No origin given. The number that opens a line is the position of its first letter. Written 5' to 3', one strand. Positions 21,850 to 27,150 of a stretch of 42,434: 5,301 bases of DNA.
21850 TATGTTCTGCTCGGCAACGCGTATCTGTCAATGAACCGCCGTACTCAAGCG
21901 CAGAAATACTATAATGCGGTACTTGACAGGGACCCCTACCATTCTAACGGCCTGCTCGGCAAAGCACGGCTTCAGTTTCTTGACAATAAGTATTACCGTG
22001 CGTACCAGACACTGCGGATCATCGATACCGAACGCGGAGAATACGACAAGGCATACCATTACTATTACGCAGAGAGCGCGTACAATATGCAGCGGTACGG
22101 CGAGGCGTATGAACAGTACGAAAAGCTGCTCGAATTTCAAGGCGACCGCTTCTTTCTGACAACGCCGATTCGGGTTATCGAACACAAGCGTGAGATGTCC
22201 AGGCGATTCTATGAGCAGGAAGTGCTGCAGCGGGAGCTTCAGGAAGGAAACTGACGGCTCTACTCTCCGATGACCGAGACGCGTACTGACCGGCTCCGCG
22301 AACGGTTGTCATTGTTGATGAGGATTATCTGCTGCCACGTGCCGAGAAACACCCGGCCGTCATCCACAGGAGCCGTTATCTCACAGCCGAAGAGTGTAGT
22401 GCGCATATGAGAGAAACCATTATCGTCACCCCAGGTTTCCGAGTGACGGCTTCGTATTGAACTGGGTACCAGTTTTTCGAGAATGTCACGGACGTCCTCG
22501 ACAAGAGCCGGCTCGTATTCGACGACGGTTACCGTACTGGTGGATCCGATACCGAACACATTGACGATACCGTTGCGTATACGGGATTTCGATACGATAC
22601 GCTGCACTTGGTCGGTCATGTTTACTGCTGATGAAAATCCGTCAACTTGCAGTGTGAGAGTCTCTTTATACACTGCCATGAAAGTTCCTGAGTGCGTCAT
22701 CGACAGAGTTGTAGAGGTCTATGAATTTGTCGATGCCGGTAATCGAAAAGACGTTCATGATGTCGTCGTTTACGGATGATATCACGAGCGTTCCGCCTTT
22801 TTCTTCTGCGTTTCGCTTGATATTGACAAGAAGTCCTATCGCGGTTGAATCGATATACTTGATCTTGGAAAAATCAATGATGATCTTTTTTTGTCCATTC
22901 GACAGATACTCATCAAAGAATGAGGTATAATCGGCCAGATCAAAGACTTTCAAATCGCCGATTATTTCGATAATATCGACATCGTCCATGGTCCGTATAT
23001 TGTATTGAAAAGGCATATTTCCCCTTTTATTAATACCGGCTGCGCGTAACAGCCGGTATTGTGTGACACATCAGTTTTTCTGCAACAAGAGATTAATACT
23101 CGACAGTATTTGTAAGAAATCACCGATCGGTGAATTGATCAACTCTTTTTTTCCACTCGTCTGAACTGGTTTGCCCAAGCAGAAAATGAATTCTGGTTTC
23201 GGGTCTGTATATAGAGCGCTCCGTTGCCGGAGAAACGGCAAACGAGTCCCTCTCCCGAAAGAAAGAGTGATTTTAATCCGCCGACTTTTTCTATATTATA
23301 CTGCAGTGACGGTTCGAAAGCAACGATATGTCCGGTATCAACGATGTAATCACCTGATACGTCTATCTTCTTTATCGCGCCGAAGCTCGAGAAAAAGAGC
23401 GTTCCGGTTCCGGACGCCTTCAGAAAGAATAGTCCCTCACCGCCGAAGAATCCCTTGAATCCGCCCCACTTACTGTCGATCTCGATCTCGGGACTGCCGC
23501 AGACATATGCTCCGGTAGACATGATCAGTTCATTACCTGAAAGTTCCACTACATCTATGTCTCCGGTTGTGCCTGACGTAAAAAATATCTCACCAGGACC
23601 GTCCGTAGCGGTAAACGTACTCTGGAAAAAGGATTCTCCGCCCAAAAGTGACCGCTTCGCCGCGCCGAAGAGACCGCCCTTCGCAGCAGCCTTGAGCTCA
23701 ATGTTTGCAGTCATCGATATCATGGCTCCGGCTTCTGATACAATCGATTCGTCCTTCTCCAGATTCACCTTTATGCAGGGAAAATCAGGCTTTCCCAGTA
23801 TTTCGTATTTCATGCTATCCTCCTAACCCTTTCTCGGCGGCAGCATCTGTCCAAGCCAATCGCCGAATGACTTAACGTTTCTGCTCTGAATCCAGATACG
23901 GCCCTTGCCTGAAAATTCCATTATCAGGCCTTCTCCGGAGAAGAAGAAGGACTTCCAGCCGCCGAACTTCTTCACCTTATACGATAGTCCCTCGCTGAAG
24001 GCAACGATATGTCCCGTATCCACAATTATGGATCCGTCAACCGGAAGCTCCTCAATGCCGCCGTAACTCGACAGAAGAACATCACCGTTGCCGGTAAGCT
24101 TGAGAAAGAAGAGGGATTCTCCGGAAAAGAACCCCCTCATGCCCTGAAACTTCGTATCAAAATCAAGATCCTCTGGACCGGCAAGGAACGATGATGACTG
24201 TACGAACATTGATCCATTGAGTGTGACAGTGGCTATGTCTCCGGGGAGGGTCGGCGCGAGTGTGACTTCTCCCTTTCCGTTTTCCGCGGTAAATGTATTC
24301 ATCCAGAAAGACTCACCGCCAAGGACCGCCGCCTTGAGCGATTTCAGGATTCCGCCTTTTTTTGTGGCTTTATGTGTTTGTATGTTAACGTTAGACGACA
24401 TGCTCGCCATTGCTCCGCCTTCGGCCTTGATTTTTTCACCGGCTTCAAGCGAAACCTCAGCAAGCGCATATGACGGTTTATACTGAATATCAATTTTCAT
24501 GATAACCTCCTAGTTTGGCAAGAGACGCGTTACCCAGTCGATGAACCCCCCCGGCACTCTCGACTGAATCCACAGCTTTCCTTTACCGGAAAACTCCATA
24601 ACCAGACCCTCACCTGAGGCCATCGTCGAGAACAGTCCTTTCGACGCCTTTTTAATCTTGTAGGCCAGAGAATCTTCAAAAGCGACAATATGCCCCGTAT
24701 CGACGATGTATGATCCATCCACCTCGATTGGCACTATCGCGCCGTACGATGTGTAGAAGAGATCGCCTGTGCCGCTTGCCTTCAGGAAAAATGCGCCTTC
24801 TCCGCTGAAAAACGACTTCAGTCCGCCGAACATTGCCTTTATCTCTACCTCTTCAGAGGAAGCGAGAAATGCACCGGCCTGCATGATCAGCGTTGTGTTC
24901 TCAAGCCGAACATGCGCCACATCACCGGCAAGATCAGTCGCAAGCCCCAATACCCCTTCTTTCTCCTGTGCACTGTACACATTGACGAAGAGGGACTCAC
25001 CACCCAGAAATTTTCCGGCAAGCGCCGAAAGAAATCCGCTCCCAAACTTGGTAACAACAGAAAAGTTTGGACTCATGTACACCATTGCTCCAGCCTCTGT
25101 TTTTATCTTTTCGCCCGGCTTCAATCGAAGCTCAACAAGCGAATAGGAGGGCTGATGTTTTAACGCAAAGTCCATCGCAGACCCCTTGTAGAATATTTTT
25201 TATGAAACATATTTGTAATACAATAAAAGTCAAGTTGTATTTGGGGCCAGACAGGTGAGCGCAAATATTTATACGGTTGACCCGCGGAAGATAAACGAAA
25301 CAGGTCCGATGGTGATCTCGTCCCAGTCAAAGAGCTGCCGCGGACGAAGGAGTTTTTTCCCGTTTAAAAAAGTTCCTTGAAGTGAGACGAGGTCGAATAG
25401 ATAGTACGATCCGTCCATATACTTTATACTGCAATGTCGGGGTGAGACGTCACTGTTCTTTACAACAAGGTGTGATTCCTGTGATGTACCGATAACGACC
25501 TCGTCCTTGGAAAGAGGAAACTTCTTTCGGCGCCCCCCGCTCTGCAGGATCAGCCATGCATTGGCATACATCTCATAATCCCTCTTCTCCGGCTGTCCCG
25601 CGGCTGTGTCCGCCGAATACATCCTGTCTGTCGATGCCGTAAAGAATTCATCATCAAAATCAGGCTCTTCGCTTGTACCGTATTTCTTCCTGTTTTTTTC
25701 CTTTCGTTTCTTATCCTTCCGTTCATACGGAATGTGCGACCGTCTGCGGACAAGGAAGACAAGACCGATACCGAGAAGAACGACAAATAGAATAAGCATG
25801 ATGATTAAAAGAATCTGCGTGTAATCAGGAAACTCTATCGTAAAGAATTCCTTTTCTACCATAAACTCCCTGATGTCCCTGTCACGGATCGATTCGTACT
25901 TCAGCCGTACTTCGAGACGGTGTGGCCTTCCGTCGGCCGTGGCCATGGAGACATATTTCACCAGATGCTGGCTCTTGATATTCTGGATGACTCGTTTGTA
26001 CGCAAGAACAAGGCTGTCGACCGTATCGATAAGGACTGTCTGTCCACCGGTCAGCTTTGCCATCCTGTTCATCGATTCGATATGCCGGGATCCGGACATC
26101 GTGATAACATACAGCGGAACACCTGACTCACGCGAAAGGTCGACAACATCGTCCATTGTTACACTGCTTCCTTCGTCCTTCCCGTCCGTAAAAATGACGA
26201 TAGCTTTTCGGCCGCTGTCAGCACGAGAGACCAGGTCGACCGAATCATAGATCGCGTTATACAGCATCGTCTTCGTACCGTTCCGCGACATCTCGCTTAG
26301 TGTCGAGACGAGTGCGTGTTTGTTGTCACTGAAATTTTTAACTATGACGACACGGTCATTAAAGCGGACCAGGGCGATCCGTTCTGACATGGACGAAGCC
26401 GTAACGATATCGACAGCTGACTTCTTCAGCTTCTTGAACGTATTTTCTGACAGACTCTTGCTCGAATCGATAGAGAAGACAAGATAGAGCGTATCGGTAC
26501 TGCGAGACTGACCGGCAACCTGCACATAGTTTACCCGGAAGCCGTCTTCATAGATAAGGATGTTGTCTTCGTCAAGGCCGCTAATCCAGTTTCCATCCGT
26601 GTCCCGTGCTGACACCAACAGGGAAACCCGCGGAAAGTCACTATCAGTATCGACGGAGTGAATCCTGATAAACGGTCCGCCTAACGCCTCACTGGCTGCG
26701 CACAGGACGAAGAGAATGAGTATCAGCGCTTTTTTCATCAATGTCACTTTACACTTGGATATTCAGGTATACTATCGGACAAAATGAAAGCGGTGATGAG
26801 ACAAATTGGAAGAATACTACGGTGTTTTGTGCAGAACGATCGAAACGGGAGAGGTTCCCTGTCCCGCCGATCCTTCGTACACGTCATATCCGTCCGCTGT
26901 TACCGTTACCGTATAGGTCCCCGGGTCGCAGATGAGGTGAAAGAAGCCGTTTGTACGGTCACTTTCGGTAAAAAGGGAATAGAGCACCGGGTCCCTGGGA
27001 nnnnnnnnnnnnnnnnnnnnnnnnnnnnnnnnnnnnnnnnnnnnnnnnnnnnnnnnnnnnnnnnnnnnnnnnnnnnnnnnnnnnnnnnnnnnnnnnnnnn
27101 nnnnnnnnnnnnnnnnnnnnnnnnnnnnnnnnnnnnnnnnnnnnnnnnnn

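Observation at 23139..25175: Three tandem, anciently diverged AIM24/DUF124 paralogs set up for stoichiometric co-translation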

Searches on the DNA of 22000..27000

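Call 33: search_rna_families(source=window, start=22000, end=27000, threshold=evalue, max_evalue=1)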
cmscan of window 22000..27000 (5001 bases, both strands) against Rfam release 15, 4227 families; matches with E-value up to 1: 1.
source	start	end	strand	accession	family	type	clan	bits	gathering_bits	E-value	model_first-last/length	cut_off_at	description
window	26835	26902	-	RF04107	mir-5391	Gene; miRNA;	-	20.8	99.3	0.79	1-68/68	no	mir-5391 microRNA precursor family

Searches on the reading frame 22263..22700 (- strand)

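Call 16: search_protein_families(library=pfam, proteins=[window:22263-22700:-], max_evalue=0.001)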
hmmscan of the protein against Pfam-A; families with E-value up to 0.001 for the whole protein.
window:22263-22700:- (146 aa): 1 family
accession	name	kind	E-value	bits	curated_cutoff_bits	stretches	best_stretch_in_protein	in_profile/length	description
PF01894.22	UPF0047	-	3.3e-29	101.8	27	1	28-142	2-116/117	Uncharacterised protein family UPF0047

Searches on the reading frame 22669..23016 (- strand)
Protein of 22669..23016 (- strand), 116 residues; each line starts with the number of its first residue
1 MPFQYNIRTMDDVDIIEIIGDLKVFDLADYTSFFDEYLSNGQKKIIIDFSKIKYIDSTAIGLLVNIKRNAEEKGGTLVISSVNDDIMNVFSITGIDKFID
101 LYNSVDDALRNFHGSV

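Call 16: search_protein_families(library=pfam, proteins=[window:22669-23016:-], max_evalue=0.001)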
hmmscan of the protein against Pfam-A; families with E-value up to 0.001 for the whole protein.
window:22669-23016:- (116 aa): 2 families
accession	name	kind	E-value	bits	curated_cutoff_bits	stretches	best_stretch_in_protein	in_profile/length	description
PF01740.26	STAS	-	3.2e-17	62.7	22.6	1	6-108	3-106/106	STAS domain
PF13466.11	STAS_2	-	2e-09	37.9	29.2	1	20-96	5-80/80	STAS domain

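Call 30: search_protein_families(library=padloc, proteins=[window:22669-23016:-], max_evalue=0.01)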
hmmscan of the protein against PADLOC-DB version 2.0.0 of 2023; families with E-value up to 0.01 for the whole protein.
window:22669-23016:- (116 aa): 0 families

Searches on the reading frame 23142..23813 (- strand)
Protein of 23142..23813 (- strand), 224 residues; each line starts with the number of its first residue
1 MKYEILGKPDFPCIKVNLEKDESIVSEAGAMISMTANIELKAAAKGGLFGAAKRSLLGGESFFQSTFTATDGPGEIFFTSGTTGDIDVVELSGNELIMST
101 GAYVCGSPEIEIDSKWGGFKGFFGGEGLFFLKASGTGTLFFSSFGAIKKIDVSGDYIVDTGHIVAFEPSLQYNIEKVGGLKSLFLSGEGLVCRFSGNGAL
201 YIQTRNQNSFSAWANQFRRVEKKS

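Call 3: search_protein_families(library=pfam, proteins=[window:23142-23813:-], max_evalue=0.01)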
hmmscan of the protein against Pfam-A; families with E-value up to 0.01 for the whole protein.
window:23142-23813:- (224 aa): 1 family
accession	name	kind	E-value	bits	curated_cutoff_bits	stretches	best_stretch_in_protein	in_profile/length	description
PF01987.23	AIM24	-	1.6e-67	227.6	25.7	1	3-205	1-205/205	Mitochondrial biogenesis AIM24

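Call 4: search_protein_families(library=ncbifam, proteins=[window:23142-23813:-], max_evalue=0.01)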
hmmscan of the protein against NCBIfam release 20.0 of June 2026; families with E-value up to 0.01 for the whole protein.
window:23142-23813:- (224 aa): 1 family
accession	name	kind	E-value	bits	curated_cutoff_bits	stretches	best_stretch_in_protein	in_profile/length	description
TIGR00266.1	TIGR00266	hypoth_equivalog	4.7e-68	229.1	96.6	1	1-215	1-215/222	TIGR00266 family protein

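Call 30: search_protein_families(library=padloc, proteins=[window:23142-23813:-], max_evalue=0.01)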
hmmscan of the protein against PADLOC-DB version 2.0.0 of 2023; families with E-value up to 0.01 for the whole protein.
window:23142-23813:- (224 aa): 0 families

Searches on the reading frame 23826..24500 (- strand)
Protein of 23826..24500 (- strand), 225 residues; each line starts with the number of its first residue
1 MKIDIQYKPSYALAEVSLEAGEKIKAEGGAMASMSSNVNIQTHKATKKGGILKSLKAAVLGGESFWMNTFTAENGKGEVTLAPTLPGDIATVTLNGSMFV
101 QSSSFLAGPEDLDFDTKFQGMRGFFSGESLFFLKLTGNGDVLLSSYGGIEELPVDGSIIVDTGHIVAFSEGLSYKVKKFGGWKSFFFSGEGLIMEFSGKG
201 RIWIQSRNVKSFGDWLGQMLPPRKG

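Call 3: search_protein_families(library=pfam, proteins=[window:23826-24500:-], max_evalue=0.01)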
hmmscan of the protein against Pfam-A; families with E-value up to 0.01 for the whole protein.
window:23826-24500:- (225 aa): 1 family
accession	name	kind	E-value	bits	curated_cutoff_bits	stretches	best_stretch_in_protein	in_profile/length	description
PF01987.23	AIM24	-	4.9e-68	229.3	25.7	1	5-207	3-205/205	Mitochondrial biogenesis AIM24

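Call 4: search_protein_families(library=ncbifam, proteins=[window:23826-24500:-], max_evalue=0.01)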
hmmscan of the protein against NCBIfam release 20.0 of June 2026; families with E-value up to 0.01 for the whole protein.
window:23826-24500:- (225 aa): 1 family
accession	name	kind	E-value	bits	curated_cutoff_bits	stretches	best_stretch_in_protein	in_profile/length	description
TIGR00266.1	TIGR00266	hypoth_equivalog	6.3e-74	248.3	96.6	1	1-222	1-220/222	TIGR00266 family protein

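Call 8: search_solved_structures(query=window:23826-24500:-, max_evalue=1, show_alignments=1)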
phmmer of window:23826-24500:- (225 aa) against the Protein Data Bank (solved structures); distinct sequences matched with E-value up to 1: 4.
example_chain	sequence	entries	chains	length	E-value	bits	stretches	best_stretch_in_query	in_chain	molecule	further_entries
1yox_A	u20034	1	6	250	5.2e-27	97.9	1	11-207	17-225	hypothetical protein PA3696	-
1pg6_A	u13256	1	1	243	2.4e-26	95.8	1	3-222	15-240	Hypothetical protein SpyM3_0169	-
2aav_A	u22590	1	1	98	0.44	13.2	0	55-107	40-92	Filamin A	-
5zl1_A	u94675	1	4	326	0.48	13.1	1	50-122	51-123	Putative copper-type nitrite reductase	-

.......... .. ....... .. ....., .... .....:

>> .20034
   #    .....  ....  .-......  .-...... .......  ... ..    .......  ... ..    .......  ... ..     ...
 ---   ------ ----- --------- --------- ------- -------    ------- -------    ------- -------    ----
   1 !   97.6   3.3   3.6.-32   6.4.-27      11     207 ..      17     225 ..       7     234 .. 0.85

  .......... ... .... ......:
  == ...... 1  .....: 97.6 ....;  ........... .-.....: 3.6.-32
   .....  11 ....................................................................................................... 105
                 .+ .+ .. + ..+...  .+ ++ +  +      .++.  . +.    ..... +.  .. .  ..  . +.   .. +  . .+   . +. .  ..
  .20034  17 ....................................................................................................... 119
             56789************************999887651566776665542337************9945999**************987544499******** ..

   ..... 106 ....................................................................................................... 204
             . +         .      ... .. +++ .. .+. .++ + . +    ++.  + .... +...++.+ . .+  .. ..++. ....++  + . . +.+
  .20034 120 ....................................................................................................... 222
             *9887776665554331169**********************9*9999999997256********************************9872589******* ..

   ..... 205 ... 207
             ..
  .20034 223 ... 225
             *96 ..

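Call 30: search_protein_families(library=padloc, proteins=[window:23826-24500:-], max_evalue=0.01)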
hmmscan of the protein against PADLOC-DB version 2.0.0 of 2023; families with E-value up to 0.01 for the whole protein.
window:23826-24500:- (225 aa): 0 families

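Call 72: search_dna_similar(query=window:23826-24500:-, collection=plasmids, mode=protein, max_evalue=1e-10, max_rows=25)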
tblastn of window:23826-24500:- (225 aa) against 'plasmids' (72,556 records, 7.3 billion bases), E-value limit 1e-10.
Records with a match: 36; places in all: 42; records where one place covers at least 80% of the query: 36.
Best place of each record, by identity: <60% 36.
By first word of the organism name: Enterococcus 8; Halobaculum 6; Halorussus 6; Lactococcus 3; Pseudomonas 2; Haloarcula 1; Flammeovirga 1; Aureibacter 1; Paenibacillus 1; Leptolyngbya 1; and 6 more.
By predicted mobility (MOB-suite, as given by PLSDB): non-mobilizable 31; mobilizable 3; conjugative 2.
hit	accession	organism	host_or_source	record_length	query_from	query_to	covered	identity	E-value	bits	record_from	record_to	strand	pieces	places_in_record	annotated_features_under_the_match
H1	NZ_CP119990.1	Halobaculum marinum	cell culture,sediment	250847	1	221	98%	51.3%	5e-54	192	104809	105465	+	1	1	TIGR00266 family protein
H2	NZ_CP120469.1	Halobaculum limi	cell culture,sediment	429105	1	224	100%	49.8%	1e-51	186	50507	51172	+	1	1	TIGR00266 family protein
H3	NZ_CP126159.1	Halobaculum halobium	cell culture,sediment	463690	1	224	100%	49.3%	1e-50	183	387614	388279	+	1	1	TIGR00266 family protein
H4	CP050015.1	Haloarcula sp. JP-L23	-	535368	1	221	98%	50.0%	6e-46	169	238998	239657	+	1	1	TIGR00266 family protein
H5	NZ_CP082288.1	Halobaculum roseum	cell culture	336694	1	223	99%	49.1%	3e-51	184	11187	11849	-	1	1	TIGR00266 family protein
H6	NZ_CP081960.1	Halobaculum magnesiiphilum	cell culture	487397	1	223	99%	49.1%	3e-51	184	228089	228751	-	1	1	TIGR00266 family protein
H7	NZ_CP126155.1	Halobaculum lipolyticum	cell culture,sediment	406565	1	221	98%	49.6%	6e-51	184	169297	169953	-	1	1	TIGR00266 family protein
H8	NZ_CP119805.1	Halorussus lipolyticus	cell culture,coastal saline-alkali land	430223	1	221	98%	48.7%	1e-50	182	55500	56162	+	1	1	TIGR00266 family protein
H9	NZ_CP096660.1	Halorussus limi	cell culture,saline soil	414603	1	221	98%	47.8%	2e-50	182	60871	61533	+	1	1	TIGR00266 family protein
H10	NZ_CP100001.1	Halorussus vallis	cell culture,saline soil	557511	1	216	96%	48.4%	2e-47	174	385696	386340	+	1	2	none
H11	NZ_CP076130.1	Flammeovirga kamogawensis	single bacterial isolate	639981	8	223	96%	48.2%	2e-49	179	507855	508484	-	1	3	TIGR00266 family protein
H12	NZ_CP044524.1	Halorussus halophilus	pure culture,marine solar saltern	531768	1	221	98%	46.9%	2e-48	176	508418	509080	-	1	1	TIGR00266 family protein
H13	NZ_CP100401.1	Halorussus aquaticus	cell culture,saline soil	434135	1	216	96%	47.9%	2e-50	182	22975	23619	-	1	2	none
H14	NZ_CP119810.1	Halorussus caseinilyticus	cell culture,coastal saline-alkali land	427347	1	216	96%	47.5%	3e-51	184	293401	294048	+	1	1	TIGR00266 family protein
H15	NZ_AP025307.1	Aureibacter tunicatorum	-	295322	1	216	96%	45.0%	1e-45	169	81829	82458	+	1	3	TIGR00266 family protein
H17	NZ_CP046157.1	Leptolyngbya sp. BL0902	cell culture,open pond on an algae farm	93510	1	216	96%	40.6%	4e-40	152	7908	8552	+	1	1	TIGR00266 family protein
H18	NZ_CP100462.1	Salinigranum marinum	cell culture,Saline soil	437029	1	221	98%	39.3%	4e-35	138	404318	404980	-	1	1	TIGR00266 family protein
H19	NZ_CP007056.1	Halostagnicola larsenii XH-48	-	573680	1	220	98%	39.5%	4e-36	141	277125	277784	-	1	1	TIGR00266 family protein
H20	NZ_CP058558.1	Alkaliphilus sp. B6464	-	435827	1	208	92%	39.4%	5e-31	126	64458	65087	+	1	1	TIGR00266 family protein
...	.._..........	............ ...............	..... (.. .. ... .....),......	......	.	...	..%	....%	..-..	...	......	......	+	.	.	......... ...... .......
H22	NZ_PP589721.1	Lactococcus sp.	Bacterial culture,Dairy environment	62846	13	223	94%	31.8%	1e-16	85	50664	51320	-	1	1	TIGR00266 family protein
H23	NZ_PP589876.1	Lactococcus sp.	Bacterial culture,Dairy environment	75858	13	223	94%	31.8%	1e-16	85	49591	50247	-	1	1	TIGR00266 family protein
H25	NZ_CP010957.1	Sphingobium sp. YBL2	cell culture,soil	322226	3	206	91%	32.6%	2e-11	70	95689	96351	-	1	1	TIGR00266 family protein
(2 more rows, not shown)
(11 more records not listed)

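Call 73: search_dna_similar(query=window:23826-24500:-, collection=phages, mode=protein, max_evalue=0.00001, max_rows=10)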
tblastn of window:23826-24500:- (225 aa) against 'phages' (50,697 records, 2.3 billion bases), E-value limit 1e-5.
Records with a match: 2; places in all: 2; records where one place covers at least 80% of the query: 1.
Best place of each record, by identity: <60% 2.
By first word of the organism name: Pseudomonas 1; Bacteriophage 1.
By host as written in the record: Pseudomonas aeruginosa 1; - 1.
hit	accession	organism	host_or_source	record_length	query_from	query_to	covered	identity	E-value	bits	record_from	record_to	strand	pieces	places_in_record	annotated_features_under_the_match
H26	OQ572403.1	Pseudomonas phage Y1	Pseudomonas aeruginosa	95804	10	206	88%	35.9%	4e-11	68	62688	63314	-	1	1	record has no annotation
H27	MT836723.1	Bacteriophage sp.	human fecal samples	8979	1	168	75%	31.6%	3e-10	65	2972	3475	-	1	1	record has no annotation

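Call 74: get_annotated_region(hit=H11, flank=5000)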
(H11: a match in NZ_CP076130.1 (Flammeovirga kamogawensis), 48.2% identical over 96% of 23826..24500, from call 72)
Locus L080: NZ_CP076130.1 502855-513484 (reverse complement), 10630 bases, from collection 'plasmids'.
description: Flammeovirga kamogawensis strain YS10 plasmid p1, complete sequence
organism: Flammeovirga kamogawensis (NCBI taxid 373891)
taxonomy: Bacteria; Bacteroidota; Cytophagia; Cytophagales; Flammeovirgaceae; Flammeovirga; Flammeovirga kamogawensis
host: -; source: single bacterial isolate; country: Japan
typing (MOB-suite, as given by PLSDB): non-mobilizable
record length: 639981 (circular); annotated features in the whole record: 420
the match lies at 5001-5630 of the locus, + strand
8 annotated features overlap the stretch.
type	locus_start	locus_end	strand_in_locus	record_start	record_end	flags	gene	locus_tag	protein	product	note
CDS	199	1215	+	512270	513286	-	-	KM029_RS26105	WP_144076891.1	aldo/keto reductase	-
CDS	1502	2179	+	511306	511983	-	-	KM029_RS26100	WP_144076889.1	DUF2490 domain-containing protein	-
CDS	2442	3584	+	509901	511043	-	-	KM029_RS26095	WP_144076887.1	M48 family metallopeptidase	-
CDS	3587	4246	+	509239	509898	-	-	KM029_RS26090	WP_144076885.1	TIGR00266 family protein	-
CDS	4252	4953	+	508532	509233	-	-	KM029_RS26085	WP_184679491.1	TIGR00266 family protein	-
CDS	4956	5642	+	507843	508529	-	-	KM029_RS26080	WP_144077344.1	TIGR00266 family protein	-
CDS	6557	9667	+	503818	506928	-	-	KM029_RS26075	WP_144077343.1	TonB-dependent receptor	-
CDS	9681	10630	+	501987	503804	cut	-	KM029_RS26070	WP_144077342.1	RagB/SusD family nutrient uptake outer membrane protein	-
